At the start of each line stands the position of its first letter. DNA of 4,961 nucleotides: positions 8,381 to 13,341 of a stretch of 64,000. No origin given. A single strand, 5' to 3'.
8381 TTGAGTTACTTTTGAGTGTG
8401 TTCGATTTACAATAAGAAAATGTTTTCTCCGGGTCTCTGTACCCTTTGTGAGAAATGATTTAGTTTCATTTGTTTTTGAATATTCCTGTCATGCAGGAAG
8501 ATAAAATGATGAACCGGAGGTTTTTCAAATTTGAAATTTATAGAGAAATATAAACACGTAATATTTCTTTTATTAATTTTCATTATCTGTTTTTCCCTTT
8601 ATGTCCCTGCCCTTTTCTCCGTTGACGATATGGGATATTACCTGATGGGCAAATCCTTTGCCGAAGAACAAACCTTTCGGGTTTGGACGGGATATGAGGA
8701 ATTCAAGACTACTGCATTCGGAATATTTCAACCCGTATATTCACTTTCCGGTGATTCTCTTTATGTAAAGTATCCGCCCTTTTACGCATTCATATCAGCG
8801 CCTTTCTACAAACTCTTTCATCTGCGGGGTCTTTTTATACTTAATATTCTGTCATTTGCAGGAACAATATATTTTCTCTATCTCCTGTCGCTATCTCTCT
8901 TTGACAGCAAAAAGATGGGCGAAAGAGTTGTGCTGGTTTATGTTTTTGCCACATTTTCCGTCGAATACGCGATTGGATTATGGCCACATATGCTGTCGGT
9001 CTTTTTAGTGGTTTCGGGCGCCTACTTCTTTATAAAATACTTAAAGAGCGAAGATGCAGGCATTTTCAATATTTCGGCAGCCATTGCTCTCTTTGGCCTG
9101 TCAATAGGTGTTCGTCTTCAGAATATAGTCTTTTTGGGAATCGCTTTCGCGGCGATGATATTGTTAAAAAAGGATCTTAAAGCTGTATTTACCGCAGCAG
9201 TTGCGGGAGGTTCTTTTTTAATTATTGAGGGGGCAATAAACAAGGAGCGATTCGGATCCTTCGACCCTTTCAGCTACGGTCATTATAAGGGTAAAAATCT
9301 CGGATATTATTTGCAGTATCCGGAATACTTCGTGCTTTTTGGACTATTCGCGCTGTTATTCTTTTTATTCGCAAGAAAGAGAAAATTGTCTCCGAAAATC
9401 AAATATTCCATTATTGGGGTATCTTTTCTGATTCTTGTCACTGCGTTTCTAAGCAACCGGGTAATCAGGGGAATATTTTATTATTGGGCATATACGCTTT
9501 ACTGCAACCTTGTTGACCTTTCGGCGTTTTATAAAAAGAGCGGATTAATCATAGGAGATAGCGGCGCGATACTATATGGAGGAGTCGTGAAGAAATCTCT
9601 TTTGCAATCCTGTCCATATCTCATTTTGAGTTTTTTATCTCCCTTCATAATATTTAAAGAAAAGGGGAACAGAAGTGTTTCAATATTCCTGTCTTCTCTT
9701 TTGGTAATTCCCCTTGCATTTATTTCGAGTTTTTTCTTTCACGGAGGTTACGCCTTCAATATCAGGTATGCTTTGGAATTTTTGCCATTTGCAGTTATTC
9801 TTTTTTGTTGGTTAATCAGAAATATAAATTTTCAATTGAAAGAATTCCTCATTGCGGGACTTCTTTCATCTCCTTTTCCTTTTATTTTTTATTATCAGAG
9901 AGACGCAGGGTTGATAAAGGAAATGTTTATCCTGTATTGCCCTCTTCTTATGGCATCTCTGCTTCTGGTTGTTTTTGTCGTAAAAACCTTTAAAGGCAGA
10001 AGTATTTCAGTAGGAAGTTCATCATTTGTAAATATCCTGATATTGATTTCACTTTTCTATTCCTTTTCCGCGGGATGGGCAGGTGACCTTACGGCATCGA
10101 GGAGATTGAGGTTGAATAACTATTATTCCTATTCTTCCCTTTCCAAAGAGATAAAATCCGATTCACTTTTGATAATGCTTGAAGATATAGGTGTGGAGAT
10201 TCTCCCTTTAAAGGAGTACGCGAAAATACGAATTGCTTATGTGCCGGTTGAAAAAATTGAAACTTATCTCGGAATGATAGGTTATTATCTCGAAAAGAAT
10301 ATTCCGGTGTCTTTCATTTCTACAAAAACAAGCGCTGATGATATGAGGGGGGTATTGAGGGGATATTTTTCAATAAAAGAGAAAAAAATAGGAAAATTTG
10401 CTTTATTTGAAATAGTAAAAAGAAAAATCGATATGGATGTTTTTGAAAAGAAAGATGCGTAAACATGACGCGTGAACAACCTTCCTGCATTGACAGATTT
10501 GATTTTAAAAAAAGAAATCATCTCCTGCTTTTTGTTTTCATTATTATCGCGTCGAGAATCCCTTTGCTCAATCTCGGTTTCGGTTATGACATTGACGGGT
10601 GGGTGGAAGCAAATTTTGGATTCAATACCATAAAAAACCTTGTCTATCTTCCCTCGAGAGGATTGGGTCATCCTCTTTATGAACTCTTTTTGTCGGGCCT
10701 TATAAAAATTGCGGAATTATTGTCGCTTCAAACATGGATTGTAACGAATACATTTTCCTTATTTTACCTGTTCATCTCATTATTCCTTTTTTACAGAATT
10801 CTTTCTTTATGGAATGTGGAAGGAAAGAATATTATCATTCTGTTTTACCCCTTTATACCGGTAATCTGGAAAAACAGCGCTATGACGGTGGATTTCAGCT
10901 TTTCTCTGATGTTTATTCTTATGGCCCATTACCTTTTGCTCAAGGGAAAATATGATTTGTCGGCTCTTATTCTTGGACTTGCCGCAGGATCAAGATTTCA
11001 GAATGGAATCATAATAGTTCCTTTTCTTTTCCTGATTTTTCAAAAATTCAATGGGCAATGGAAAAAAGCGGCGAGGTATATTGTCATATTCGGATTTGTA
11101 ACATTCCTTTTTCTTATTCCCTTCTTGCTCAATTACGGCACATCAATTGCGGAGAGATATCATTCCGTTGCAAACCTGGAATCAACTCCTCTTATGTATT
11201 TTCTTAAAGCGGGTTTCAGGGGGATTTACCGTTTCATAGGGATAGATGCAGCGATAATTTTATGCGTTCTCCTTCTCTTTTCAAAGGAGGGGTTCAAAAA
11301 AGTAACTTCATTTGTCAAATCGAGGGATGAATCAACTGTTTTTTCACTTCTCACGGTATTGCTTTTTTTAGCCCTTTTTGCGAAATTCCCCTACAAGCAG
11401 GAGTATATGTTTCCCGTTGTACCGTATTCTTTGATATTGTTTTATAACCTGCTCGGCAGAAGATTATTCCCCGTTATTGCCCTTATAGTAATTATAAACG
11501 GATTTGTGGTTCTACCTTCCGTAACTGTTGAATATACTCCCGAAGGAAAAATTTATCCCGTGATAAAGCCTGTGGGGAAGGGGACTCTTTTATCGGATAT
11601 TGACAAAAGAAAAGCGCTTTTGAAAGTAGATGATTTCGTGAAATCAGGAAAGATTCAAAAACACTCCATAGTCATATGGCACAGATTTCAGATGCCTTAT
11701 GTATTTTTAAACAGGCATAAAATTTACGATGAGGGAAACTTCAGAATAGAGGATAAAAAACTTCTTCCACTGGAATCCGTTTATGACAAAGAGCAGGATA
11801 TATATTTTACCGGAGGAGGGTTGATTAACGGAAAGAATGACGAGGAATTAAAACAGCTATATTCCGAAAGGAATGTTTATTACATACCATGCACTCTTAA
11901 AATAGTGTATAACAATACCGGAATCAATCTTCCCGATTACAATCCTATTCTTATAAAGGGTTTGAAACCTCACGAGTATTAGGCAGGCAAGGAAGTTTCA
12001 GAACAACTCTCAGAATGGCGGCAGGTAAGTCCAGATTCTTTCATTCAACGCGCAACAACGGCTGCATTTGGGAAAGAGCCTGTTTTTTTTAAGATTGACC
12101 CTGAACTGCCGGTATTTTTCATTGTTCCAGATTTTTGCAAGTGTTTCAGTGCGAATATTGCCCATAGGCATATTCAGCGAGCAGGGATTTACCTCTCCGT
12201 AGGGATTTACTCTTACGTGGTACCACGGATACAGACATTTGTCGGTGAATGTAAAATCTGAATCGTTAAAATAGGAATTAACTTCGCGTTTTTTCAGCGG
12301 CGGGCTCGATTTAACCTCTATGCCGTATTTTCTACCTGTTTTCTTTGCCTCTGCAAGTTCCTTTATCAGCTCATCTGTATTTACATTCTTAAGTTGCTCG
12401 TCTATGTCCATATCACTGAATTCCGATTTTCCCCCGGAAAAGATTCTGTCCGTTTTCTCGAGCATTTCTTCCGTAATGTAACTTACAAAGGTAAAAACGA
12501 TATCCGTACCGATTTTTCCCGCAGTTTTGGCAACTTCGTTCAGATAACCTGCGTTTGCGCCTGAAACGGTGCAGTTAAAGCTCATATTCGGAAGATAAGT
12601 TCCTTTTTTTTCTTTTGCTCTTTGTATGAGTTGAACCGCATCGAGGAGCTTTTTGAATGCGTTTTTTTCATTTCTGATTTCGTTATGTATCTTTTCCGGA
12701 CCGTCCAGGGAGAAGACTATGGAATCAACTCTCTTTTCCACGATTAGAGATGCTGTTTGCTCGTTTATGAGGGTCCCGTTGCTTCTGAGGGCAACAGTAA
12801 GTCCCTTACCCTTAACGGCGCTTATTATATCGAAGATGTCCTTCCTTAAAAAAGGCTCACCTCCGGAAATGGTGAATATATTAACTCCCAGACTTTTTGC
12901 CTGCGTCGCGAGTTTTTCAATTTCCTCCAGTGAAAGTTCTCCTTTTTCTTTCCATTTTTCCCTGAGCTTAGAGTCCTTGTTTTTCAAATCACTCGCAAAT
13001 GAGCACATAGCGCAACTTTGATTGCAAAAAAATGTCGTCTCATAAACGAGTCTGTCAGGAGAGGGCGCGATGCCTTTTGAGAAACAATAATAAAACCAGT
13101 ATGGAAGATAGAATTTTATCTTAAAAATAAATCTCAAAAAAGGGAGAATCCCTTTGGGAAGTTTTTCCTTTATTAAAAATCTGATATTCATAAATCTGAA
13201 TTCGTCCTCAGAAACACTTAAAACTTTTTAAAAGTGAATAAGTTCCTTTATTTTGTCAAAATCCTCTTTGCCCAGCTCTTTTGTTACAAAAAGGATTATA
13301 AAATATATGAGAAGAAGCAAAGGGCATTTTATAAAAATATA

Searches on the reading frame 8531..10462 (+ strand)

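Call 3: search_protein_families(library=pfam, proteins=[window:8531-10462:+], max_evalue=0.01)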
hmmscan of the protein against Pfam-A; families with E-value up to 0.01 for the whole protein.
window:8531-10462:+ (643 aa): 1 family
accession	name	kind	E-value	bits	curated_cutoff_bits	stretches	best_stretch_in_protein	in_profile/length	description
PF09594.16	GT87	-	0.0013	19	25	1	81-231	3-141/237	Glycosyltransferase family 87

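Call 4: search_protein_families(library=ncbifam, proteins=[window:8531-10462:+], max_evalue=0.01)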
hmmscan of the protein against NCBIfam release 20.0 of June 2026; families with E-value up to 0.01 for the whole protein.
window:8531-10462:+ (643 aa): 1 family
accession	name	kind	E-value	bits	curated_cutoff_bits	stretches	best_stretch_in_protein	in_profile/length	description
NF047440.1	LA3751_2_3_fam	subfamily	1.5e-20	73.5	200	1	11-244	5-247/460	LA_3751/LA_3752 family putative glycosyltransferase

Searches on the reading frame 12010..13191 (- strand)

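Call 15: search_protein_families(library=pfam, proteins=[window:12010-13191:-], max_evalue=0.001)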
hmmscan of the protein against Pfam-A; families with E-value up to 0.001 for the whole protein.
window:12010-13191:- (393 aa): 3 families
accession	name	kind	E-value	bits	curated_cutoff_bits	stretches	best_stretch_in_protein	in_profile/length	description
PF04055.27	Radical_SAM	-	2.5e-24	86.8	29.5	1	50-192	1-139/166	Radical SAM superfamily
PF13186.11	SPASM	-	4.4e-17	62.6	21.5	1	319-379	1-66/67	Iron-sulfur cluster-binding domain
PF13353.11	Fer4_12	-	1.7e-05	25.6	22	1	56-171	15-122/137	4Fe-4S single cluster domain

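Call 65: search_protein_families(library=ncbifam, proteins=[window:12010-13191:-], max_evalue=1e-8)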
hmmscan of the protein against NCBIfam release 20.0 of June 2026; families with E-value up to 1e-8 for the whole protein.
window:12010-13191:- (393 aa): 42 families (the best 25 are shown)
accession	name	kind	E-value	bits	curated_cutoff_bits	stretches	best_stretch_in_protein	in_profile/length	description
TIGR04317.1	W_rSAM_matur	equivalog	2.1e-32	112.6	380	1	46-380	4-314/349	tungsten cofactor oxidoreductase radical SAM maturase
TIGR04545.1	rSAM_ahbD_hemeb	equivalog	2.5e-28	99.5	500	1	49-379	3-308/339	heme b synthase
NF033640.1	N_Twi_rSAM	subfamily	1.2e-27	97.1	170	2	55-235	120-309/398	twitch domain-containing radical SAM protein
TIGR04055.1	rSAM_NirJ2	equivalog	9.8e-27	94.3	500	1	50-379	4-294/326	putative heme d1 biosynthesis radical SAM protein NirJ2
TIGR04051.1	rSAM_NirJ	equivalog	1.9e-25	89.6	515.45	1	82-197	28-143/354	heme d1 biosynthesis radical SAM protein NirJ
TIGR04311.1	rSAM_Geo_metal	subfamily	3.7e-24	85.6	400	1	45-234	2-185/423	radical SAM/SPASM family putative metalloenzyme maturase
NF050035.1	rSAM_WgK_link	exception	5e-22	78.4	650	1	52-192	15-146/367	radical SAM/SPASM peptide maturase WgkB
TIGR04054.1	rSAM_NirJ1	equivalog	6.3e-22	77.7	650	1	48-197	38-177/387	putative heme d1 biosynthesis radical SAM protein NirJ1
TIGR04053.2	TIGR04053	equivalog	2.9e-21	76.1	395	1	45-234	7-183/366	TIGR04053 family radical SAM/SPASM domain-containing protein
TIGR04347.1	pseudo_SAM_Halo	equivalog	1.1e-19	71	525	1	48-239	40-215/390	TIGR04347 family pseudo-SAM/SPASM protein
TIGR04133.1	rSAM_w_lipo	hypoth_equivalog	1.1e-19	70.5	425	1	47-194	25-165/350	TIGR04133 family radical SAM/SPASM protein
TIGR04546.1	rSAM_ahbC_deAc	equivalog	1.3e-18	67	650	1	48-197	41-180/390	12,18-didecarboxysiroheme deacetylase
TIGR02668.1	moaA_archaeal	equivalog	1.4e-18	67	325.25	1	52-300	16-234/303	GTP 3',8-cyclase MoaA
TIGR02109.1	PQQ_syn_pqqE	equivalog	1.5e-18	66.9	381.35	1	44-192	5-144/358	pyrroloquinoline quinone biosynthesis protein PqqE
NF045574.1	sacti_mat_StsB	exception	1.7e-18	66.7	625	1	48-192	98-231/466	StsB family radical SAM/SPASM domain sactipeptide maturase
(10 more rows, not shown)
